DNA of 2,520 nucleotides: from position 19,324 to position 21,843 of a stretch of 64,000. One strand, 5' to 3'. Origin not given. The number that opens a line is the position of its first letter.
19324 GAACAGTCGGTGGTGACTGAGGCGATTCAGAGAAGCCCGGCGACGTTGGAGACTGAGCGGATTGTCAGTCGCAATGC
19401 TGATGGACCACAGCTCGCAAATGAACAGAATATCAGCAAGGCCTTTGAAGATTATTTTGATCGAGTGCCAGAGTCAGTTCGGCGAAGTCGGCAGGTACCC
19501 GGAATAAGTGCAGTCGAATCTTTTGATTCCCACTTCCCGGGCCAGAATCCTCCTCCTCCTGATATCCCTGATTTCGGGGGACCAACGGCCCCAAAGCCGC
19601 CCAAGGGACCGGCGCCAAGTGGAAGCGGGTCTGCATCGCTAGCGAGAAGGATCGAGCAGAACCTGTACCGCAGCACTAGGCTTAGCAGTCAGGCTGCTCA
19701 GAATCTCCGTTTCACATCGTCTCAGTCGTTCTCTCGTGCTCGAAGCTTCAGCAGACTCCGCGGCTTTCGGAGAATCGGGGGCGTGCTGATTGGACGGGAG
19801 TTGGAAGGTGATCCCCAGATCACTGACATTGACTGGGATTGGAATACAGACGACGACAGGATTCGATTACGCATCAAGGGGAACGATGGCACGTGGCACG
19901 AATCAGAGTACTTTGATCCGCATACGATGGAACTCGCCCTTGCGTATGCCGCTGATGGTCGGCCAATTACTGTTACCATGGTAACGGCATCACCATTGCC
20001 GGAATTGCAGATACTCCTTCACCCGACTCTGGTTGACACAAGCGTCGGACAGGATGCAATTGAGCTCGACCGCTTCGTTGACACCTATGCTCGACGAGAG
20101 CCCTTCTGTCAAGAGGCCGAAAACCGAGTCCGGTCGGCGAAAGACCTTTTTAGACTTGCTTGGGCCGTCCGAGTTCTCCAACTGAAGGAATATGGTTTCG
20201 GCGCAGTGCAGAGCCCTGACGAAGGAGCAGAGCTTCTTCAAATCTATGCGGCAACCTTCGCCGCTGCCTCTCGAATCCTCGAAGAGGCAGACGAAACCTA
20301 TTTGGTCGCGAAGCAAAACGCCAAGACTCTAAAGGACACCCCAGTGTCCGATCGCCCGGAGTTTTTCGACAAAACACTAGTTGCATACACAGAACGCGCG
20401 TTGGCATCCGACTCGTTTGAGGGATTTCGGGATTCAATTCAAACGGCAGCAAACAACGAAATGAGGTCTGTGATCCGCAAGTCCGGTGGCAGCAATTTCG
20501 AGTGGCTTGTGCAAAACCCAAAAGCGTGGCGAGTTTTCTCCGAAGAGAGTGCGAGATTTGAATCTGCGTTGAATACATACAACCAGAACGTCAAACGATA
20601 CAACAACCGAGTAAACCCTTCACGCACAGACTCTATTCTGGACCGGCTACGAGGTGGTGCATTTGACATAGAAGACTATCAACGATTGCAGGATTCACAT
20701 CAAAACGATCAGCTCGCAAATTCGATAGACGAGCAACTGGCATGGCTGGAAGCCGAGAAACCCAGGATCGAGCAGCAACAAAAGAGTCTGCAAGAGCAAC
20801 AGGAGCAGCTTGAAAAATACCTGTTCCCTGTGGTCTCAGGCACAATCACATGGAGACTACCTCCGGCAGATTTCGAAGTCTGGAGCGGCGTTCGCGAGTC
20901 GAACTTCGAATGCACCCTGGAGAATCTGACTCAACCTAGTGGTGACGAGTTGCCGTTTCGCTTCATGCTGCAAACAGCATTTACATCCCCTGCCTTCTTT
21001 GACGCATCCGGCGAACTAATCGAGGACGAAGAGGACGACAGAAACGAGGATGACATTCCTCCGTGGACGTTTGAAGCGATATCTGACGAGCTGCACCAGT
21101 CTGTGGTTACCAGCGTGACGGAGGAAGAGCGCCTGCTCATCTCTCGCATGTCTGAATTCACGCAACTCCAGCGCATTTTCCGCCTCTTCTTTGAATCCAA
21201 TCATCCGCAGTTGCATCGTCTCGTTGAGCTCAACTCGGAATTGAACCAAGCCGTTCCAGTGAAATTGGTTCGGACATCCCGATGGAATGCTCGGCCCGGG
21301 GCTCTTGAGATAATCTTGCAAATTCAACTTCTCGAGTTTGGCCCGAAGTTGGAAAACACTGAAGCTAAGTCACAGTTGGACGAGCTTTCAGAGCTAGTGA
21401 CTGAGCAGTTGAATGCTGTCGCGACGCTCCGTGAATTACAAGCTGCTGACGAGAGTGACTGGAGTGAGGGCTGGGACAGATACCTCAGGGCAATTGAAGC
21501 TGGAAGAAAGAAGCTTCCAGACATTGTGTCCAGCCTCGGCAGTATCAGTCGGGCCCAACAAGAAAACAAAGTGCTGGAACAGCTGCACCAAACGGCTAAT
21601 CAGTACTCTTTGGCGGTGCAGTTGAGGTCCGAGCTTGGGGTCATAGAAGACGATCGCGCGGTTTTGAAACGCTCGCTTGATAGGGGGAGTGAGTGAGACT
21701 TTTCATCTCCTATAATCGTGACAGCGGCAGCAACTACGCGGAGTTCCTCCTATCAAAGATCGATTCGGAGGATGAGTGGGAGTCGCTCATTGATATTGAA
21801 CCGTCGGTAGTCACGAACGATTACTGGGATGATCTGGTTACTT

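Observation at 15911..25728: Four-gene coupled operon: caspase-like protease, membrane coiled-coil giant, TIR-TM protein and DUF4062-NACHT-TPR NTPase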

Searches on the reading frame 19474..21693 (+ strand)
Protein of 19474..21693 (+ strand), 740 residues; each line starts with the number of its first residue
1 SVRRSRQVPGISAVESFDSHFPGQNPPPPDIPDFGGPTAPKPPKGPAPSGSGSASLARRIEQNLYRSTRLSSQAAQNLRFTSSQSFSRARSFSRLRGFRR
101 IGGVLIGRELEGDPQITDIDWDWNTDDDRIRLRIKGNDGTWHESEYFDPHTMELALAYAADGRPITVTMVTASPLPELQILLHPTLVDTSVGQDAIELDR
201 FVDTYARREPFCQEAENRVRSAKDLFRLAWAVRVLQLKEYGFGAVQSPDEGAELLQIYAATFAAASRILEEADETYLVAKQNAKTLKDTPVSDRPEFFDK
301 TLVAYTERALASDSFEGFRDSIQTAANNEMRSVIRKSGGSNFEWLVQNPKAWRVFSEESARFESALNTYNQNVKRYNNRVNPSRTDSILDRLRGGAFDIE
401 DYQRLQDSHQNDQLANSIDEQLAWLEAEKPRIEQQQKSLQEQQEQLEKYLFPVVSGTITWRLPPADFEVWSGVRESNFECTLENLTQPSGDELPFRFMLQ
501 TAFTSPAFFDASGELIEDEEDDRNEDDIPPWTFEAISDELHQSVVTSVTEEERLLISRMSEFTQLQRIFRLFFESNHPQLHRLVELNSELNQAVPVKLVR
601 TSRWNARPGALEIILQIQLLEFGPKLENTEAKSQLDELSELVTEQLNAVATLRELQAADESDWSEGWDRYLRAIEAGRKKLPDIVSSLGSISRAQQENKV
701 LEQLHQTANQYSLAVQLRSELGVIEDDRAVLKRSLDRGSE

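Call 48: search_protein_representatives(protein=window:19474-21693:+)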
Query: 740 residues. Proteins with E-value up to 0.001 (for the whole library): 530; up to 1e-10: 394; up to 1e-30: 190. The best 150 are listed.
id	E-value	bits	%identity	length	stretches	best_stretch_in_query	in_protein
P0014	1.5e-290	982.1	100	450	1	292-740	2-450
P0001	6.7e-257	870.9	54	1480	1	2-736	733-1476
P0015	4.2e-78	279.9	36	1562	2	12-358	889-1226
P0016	9.4e-68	245.7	38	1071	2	25-304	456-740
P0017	8.1e-66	239.3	38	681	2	27-330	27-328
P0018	4.0e-64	233.7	35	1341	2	15-381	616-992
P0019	2.8e-63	230.9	36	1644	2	12-380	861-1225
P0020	1.3e-61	225.4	41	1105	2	74-328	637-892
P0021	2.1e-60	221.4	37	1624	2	69-333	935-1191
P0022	9.2e-60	219.3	40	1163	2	27-322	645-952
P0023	1.4e-59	218.7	37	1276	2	27-312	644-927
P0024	1.8e-57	211.7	38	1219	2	77-314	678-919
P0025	1.2e-56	209.0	36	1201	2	69-237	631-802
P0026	2.1e-56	208.2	33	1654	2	58-651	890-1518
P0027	3.3e-56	207.5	45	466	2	83-330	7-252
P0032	1.9e-55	205.0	37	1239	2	80-313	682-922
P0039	2.0e-53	198.3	43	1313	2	83-239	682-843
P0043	1.9e-52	195.1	41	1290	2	80-323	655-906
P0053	1.3e-50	189.0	40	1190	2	82-308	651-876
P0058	2.1e-49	185.0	33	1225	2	11-329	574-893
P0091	9.7e-45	169.6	33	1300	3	70-330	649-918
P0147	1.7e-37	145.6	40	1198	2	81-251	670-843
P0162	1.2e-35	139.6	38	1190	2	84-307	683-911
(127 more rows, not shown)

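Call 51: search_protein_families(library=pfam, proteins=[P0015, P0016, P0018, P0019, P0022, P0026, P0024], max_evalue=0.01)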
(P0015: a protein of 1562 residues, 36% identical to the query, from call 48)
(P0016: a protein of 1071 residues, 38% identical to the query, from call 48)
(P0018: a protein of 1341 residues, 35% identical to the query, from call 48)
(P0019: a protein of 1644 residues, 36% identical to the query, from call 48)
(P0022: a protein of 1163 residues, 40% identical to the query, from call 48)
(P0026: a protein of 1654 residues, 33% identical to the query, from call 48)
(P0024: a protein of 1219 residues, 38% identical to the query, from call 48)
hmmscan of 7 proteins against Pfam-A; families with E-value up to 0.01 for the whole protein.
P0015 (1562 aa): 0 families

P0016 (1071 aa): 0 families

P0018 (1341 aa): 0 families

P0019 (1644 aa): 1 family
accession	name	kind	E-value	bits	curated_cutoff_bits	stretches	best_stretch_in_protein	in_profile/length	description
PF13256.11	DUF4047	-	0.0045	17.5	22.1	1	264-366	17-105/125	Domain of unknown function (DUF4047)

P0022 (1163 aa): 1 family
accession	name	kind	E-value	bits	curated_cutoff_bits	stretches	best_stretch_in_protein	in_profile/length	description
PF02095.21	Extensin_1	-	0.0005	20.4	105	1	628-692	12-76/171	Extensin-like protein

P0026 (1654 aa): 0 families

P0024 (1219 aa): 0 families

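Call 52: find_encoding_contigs(protein=P0015, flank=10000, max_places=4)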
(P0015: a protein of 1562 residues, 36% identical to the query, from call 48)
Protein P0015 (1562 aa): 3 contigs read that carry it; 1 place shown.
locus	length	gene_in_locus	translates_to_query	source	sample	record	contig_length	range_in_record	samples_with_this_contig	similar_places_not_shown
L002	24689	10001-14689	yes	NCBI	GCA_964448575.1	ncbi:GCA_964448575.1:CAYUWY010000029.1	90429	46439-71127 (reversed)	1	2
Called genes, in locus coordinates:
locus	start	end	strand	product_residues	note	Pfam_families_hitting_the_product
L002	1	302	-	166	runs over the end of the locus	PF04525:LOR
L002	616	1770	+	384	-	PF01625:PMSR, PF01641:SelR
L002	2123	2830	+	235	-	-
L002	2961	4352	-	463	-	PF00884:Sulfatase, PF01663:Phosphodiest (faint), PF16347:SGSH_C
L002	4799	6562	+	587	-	PF07396:Porin_O_P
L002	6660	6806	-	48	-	-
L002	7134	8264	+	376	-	PF01734:Patatin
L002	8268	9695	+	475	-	PF13281:MAP3K_TRAF_bd, PF20308:TPR-S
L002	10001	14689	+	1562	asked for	-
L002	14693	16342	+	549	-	PF13676:TIR_2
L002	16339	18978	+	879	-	PF13271:DUF4062, PF13401:AAA_22 (faint)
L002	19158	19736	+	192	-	PF13676:TIR_2, PF08937:ThsB_TIR (weak)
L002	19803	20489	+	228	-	PF00293:NUDIX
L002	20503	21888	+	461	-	-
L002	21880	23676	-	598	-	-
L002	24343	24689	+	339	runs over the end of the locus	-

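Call 78: predict_structure(alignment_id=A4)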
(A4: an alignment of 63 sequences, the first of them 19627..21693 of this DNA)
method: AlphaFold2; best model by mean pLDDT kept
length: 689 residues; sequences in the alignment: 63
mean_pLDDT: 86.0   pTM: 0.83
mean pLDDT of the five models: 86.0, 85.0, 85.0, 84.8, 84.0
residues with pLDDT >= 90: 424; 70-90: 150; 50-70: 82; < 50: 33
segments of 3 or more residues with pLDDT < 50: 1-3, 14-24, 40-42, 44-46, 340-344, 687-689
pLDDT, mean of each block of 10 residues (from residue 1): 51 48 51 56 54 86 82 95 94 96 96 90 93 96 97 96 98 98 92 62 79 95 98 98 97 98 98 96 83 67 71 79 76 52 53 57 77 85 84 80 90 94 92 83 95 92 85 79 97 96 96 95 85 95 90 96 97 97 98 97 90 96 97 98 96 97 96 96 65
secondary structure, 60 per line:
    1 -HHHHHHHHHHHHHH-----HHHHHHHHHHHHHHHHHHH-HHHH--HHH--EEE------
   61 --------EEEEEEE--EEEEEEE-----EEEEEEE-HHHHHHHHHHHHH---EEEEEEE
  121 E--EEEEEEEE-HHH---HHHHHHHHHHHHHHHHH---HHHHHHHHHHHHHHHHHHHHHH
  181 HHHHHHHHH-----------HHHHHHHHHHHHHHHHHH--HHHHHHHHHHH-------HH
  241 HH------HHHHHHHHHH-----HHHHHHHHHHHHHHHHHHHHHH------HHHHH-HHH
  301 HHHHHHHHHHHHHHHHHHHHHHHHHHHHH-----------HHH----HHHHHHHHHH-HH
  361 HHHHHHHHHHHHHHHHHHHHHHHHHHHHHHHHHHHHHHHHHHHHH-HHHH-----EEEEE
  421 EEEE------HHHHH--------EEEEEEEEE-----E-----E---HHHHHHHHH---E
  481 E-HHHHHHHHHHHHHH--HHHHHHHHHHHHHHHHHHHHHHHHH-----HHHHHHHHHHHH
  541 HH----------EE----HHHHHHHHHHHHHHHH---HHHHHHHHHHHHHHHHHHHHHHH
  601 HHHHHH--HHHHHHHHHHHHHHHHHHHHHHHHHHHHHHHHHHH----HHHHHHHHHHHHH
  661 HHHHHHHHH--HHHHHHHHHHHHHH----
elements in order (helices of 4 or more, strands of 3 or more residues): H2-15 H21-39 H41-44 E52-54 E69-75 E78-84 E90-96 H98-110 E114-121 E124-131 H139-155 H159-189 H201-218 H221-231 H239-242 H249-258 H264-285 H292-296 H298-329 H348-357 H359-405 H407-410 E416-424 H431-435 E444-452 H468-476 H483-496 H499-523 H529-542 H559-574 H578-606 H609-643 H648-669 H672-685

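Call 80: fold_search(model_id=the predicted structure, library=pdb)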
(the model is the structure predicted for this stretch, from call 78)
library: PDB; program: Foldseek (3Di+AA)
matches with E <= 10: 232; with E <= 0.001: 0
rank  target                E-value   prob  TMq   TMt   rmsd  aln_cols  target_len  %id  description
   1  6bl6_A                1.5e-01  0.33  0.11  0.13  21.1       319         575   13  Crystallization of lipid A transporter MsbA from Salmonella typhimurium (released 2019-01-09)
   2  6o30_A                1.7e-01  0.30  0.11  0.13  21.0       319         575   12  Lipid A transporter MsbA from Salmonella typhimurium (released 2019-06-12)
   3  8dmo_A                1.9e-01  0.33  0.12  0.13  20.0       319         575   12  Structure of open, inward-facing MsbA from E. coli (released 2022-12-14)
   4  6ran_B                2.5e-01  0.20  0.10  0.12  32.5       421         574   10  Heterodimeric ABC exporter TmrAB in inward-facing wide conformation (released 2019-07-31)
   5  8ipq_A                2.9e-01  0.10  0.09  0.12  37.8       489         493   10  Cryo-EM structure of heme transporter CydDC from Mycobacterium smegmatis in the inward facing apo state (released 2023-06-14)
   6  8qoe_A                3.3e-01  0.13  0.09  0.10  32.2       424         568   10  Inward-facing conformation of the ABC transporter BmrA (released 2023-12-20)
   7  3qf4_A                3.8e-01  0.23  0.11  0.13  34.3       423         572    9  Crystal structure of a heterodimeric ABC transporter in its inward-facing conformation (released 2012-03-28)
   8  7vr1_A                3.8e-01  0.09  0.09  0.10  34.0       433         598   11  Cryo-EM structure of the ATP-binding cassette sub-family D member 1 from Homo sapiens (released 2022-10-26)
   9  8vp5_A                4.0e-01  0.09  0.08  0.08  33.9       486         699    8  Cryo-EM structure of the ABC transporter PCAT1 bound with ADP and Substrate (released 2024-10-30)
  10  9ngj_A                4.2e-01  0.12  0.09  0.11  31.0       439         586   12  CryoEM structure of human ABCD3 bound to Phytanoyl-CoA (released 2025-12-17)
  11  8vp6_A                4.2e-01  0.08  0.09  0.10  34.8       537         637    8  Cryo-EM structure of the ABC transporter PCAT1 bound with Mg_class_2 (released 2024-10-30)
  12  8rez_A                4.8e-01  0.23  0.12  0.14  30.3       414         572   12  BmrA E504-apo (released 2025-01-01)
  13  8vp6_B                5.0e-01  0.08  0.08  0.09  34.4       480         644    8  Cryo-EM structure of the ABC transporter PCAT1 bound with Mg_class_2 (released 2024-10-30)
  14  6uzl_A                6.0e-01  0.09  0.09  0.10  33.0       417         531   10  Cryo-EM structure of nucleotide-free MsbA reconstituted into peptidiscs, conformation 2 (released 2020-03-04)
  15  8vp5_B                6.3e-01  0.08  0.09  0.09  35.3       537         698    8  Cryo-EM structure of the ABC transporter PCAT1 bound with ADP and Substrate (released 2024-10-30)
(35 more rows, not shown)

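Call 94: search_protein_families(library=pfam, alignment_id=A6, max_evalue=0.001)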
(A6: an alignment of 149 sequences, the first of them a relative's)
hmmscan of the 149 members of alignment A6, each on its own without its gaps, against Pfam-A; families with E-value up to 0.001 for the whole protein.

A. member 1, L002:8268-9692:+ (475 aa): 2 families
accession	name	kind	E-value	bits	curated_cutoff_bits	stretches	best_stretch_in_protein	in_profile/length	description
PF20308.4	TPR-S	-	1.5e-15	58.1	27.6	1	272-364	18-102/102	Tetratricopeptide Repeats-Sensor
PF13281.12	MAP3K_TRAF_bd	-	1.1e-08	35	24.1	1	86-442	2-344/371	MAP3K TRAFs-binding domain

B. families by the number of members that match (of 149 scanned): 107 families (the first 25 are shown)
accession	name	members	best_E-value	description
PF19964.5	EAD11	14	6.2e-16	Effector-associated domain 11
PF13676.11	TIR_2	6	2.7e-24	TIR domain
PF00226.36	DnaJ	4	8.6e-21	DnaJ domain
PF01609.27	DDE_Tnp_1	3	3.4e-36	Transposase DDE domain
PF01734.28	Patatin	3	9.2e-27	Patatin-like phospholipase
PF00656.27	Peptidase_C14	3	3e-19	Caspase domain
PF00795.27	CN_hydrolase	2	1.8e-34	Carbon-nitrogen hydrolase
PF04397.21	LytTR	2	1.3e-22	LytTr DNA-binding domain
PF00072.30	Response_reg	2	8.4e-21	Response regulator receiver domain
PF13847.12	Methyltransf_31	2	5.2e-20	Methyltransferase domain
PF13649.12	Methyltransf_25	2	2.6e-18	Methyltransferase domain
PF13489.12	Methyltransf_23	2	3.6e-17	Methyltransferase domain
PF08242.18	Methyltransf_12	2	7.9e-17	Methyltransferase domain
PF08241.18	Methyltransf_11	2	3.3e-16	Methyltransferase domain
PF18962.6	Por_Secre_tail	2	1.9e-13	Secretion system C-terminal sorting domain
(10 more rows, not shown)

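Call 101: list_cluster_members(proteins=[P0015, P0024, P0022, P0039, P0025, P0020, P0043, P0032, L024:8138-11401:+, L044:584-3940:+])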
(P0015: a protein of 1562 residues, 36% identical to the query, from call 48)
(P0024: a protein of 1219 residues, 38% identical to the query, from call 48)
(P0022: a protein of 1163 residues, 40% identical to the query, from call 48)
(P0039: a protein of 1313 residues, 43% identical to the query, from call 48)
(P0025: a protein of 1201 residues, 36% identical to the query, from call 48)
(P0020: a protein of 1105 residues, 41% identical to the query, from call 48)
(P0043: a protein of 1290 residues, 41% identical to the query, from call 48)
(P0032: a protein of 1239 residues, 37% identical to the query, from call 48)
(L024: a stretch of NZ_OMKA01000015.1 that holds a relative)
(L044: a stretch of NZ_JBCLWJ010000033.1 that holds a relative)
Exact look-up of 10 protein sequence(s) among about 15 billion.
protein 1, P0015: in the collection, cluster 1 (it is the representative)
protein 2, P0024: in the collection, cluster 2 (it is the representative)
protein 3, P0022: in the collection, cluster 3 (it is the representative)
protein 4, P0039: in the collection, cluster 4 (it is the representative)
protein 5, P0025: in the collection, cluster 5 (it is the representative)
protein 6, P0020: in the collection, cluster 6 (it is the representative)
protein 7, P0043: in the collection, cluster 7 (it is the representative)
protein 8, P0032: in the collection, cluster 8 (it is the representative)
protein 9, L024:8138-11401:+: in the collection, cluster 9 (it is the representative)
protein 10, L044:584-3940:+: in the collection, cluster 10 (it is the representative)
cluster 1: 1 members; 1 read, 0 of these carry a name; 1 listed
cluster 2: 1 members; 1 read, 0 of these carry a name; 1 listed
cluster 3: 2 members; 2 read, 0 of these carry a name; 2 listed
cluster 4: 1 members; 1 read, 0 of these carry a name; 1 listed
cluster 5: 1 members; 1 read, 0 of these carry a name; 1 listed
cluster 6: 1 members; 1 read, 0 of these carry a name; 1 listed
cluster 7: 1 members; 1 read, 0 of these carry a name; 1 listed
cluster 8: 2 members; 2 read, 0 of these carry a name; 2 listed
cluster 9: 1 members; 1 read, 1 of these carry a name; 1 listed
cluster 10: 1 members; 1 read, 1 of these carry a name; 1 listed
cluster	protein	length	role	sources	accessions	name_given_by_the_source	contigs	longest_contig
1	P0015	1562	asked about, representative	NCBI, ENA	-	-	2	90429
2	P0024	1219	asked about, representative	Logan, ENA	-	-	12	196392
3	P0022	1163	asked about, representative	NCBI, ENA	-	-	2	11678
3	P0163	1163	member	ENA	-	-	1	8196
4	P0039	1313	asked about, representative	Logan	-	-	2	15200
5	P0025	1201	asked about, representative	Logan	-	-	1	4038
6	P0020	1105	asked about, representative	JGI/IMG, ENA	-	-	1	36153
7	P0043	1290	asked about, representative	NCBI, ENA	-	-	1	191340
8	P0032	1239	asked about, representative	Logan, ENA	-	-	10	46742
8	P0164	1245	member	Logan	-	-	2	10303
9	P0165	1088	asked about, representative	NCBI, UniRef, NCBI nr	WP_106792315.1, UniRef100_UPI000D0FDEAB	hypothetical protein [Aquimarina sp. Aq78] | hypothetical protein n=1 Tax=Aquimarina sp. Aq78 TaxID=1191889 RepID=UPI000D0FDEAB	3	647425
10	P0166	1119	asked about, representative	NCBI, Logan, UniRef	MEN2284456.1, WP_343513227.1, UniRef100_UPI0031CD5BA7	hypothetical protein AAGF08_20090 [Algoriphagus sp. SE2] | hypothetical protein n=1 Tax=Algoriphagus sp. SE2 TaxID=3141536 RepID=UPI0031CD5BA7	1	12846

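Call 106: search_solved_structures(query=A4, max_evalue=1)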
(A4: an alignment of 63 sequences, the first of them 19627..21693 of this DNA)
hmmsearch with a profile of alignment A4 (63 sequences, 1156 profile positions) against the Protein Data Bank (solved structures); distinct sequences matched with E-value up to 1: 2.
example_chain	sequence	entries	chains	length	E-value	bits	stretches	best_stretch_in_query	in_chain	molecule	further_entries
5fiy_A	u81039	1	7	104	0.3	12.2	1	131-204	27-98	PRKC APOPTOSIS WT1 REGULATOR PROTEIN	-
6pf2_A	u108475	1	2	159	0.69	10.9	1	138-206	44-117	Myosin, heavy polypeptide 7, cardiac muscle, beta variant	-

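Call 115: find_encoding_contigs(protein=P0147, flank=6000, max_places=2)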
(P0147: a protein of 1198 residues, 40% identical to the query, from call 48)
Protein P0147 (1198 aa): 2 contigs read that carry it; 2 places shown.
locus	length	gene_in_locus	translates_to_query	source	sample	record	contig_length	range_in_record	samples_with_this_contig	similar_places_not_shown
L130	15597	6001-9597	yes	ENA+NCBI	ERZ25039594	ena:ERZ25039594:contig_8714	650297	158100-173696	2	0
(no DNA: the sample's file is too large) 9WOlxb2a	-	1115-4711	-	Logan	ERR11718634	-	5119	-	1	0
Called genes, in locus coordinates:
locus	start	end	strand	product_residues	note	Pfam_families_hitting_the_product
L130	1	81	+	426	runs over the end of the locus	-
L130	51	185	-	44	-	-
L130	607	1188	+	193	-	PF05231:MASE1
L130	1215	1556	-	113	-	-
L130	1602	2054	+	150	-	-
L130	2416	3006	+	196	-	PF00990:GGDEF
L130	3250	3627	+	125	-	-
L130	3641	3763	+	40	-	-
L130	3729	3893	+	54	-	-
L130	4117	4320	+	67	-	-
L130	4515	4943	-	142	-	-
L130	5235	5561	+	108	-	-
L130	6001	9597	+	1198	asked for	-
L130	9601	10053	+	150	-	-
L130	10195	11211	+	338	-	PF00226:DnaJ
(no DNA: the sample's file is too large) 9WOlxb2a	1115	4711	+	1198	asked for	-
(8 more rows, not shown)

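Call 116: find_encoding_contigs(protein=P0058, flank=6000, max_places=2)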
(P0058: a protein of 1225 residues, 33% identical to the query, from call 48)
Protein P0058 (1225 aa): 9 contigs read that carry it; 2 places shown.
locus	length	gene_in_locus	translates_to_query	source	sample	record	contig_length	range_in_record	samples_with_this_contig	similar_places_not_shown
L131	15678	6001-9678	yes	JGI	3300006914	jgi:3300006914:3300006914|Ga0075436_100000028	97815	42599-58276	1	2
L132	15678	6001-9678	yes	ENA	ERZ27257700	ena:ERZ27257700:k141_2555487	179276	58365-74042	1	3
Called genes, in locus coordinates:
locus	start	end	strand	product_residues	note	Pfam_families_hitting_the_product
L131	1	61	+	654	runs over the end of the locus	PF08148:DSHCT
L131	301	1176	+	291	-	PF02401:LYTB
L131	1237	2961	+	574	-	PF05960:DUF885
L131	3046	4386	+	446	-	PF14403:CP_ATPgrasp_2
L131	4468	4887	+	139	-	PF04237:YjbR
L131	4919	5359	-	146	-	PF00565:SNase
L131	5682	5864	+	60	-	-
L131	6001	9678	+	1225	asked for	-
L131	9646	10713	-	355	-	PF00226:DnaJ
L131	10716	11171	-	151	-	-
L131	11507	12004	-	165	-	-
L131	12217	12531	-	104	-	-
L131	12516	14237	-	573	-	-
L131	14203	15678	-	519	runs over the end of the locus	PF00589:Phage_integrase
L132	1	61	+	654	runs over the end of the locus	PF08148:DSHCT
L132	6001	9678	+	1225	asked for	-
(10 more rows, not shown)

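Call 123: fold_search(model_id=the predicted structure, library=viral)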
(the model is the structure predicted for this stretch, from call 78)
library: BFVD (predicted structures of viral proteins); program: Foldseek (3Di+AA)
matches with E <= 10: 248; with E <= 0.001: 0
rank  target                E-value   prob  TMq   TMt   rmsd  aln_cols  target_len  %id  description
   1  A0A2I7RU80            2.8e-01  0.16  0.13  0.13  30.1       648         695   10  (no name in the UniProt tables at hand)
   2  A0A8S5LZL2            4.2e-01  0.11  0.13  0.09  31.8       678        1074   10  Chromosome segregation protein [Siphoviridae sp. ctM7c3]
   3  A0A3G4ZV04            4.8e-01  0.08  0.07  0.12  26.2       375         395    8  Uncharacterized protein [Edafosvirus sp.]
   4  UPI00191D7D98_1       5.5e-01  0.10  0.11  0.08  24.4       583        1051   10  (no name look-up for this kind of identifier)
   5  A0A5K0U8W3            6.6e-01  0.08  0.09  0.09  33.0       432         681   11  ABC transporter domain-containing protein [Yasminevirus sp. GU-2018]
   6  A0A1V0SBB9            6.9e-01  0.08  0.07  0.12  23.2       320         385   11  Uncharacterized protein [Catovirus CTV1]
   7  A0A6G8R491            7.2e-01  0.08  0.11  0.07  39.9       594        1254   13  (no name in the UniProt tables at hand)
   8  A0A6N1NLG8            9.9e-01  0.10  0.10  0.11  35.7       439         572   10  ABC-type multidrug transport system [Tupanvirus soda lake]
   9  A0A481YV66            1.0e+00  0.08  0.10  0.12  34.9       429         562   12  ABC transporter [Marseillevirus LCMAC103]
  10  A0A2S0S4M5            1.2e+00  0.09  0.14  0.08  37.3       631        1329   11  Uncharacterized protein [Fuefuki virus]
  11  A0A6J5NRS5            1.2e+00  0.05  0.09  0.11  38.7       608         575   12  Uncharacterized protein (Fragment) [uncultured Caudovirales phage]
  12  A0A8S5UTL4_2          1.2e+00  0.04  0.09  0.06  44.7       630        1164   10  Morphogenesis protein 1 hydrolase [Myoviridae sp. ctYA416]
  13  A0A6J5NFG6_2          1.2e+00  0.06  0.10  0.06  51.1       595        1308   13  Phage tail tape measure protein [uncultured Caudovirales phage]
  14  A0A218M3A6            1.3e+00  0.11  0.05  0.20  11.5        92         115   16  Uncharacterized protein [Acidovorax phage ACP17]
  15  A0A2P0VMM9            1.4e+00  0.20  0.06  0.21  14.3        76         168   13  Uncharacterized protein [Tetraselmis virus 1]
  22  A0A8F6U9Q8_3          1.7e+00  0.03  0.09  0.06  31.3       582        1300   11  (no name in the UniProt tables at hand)
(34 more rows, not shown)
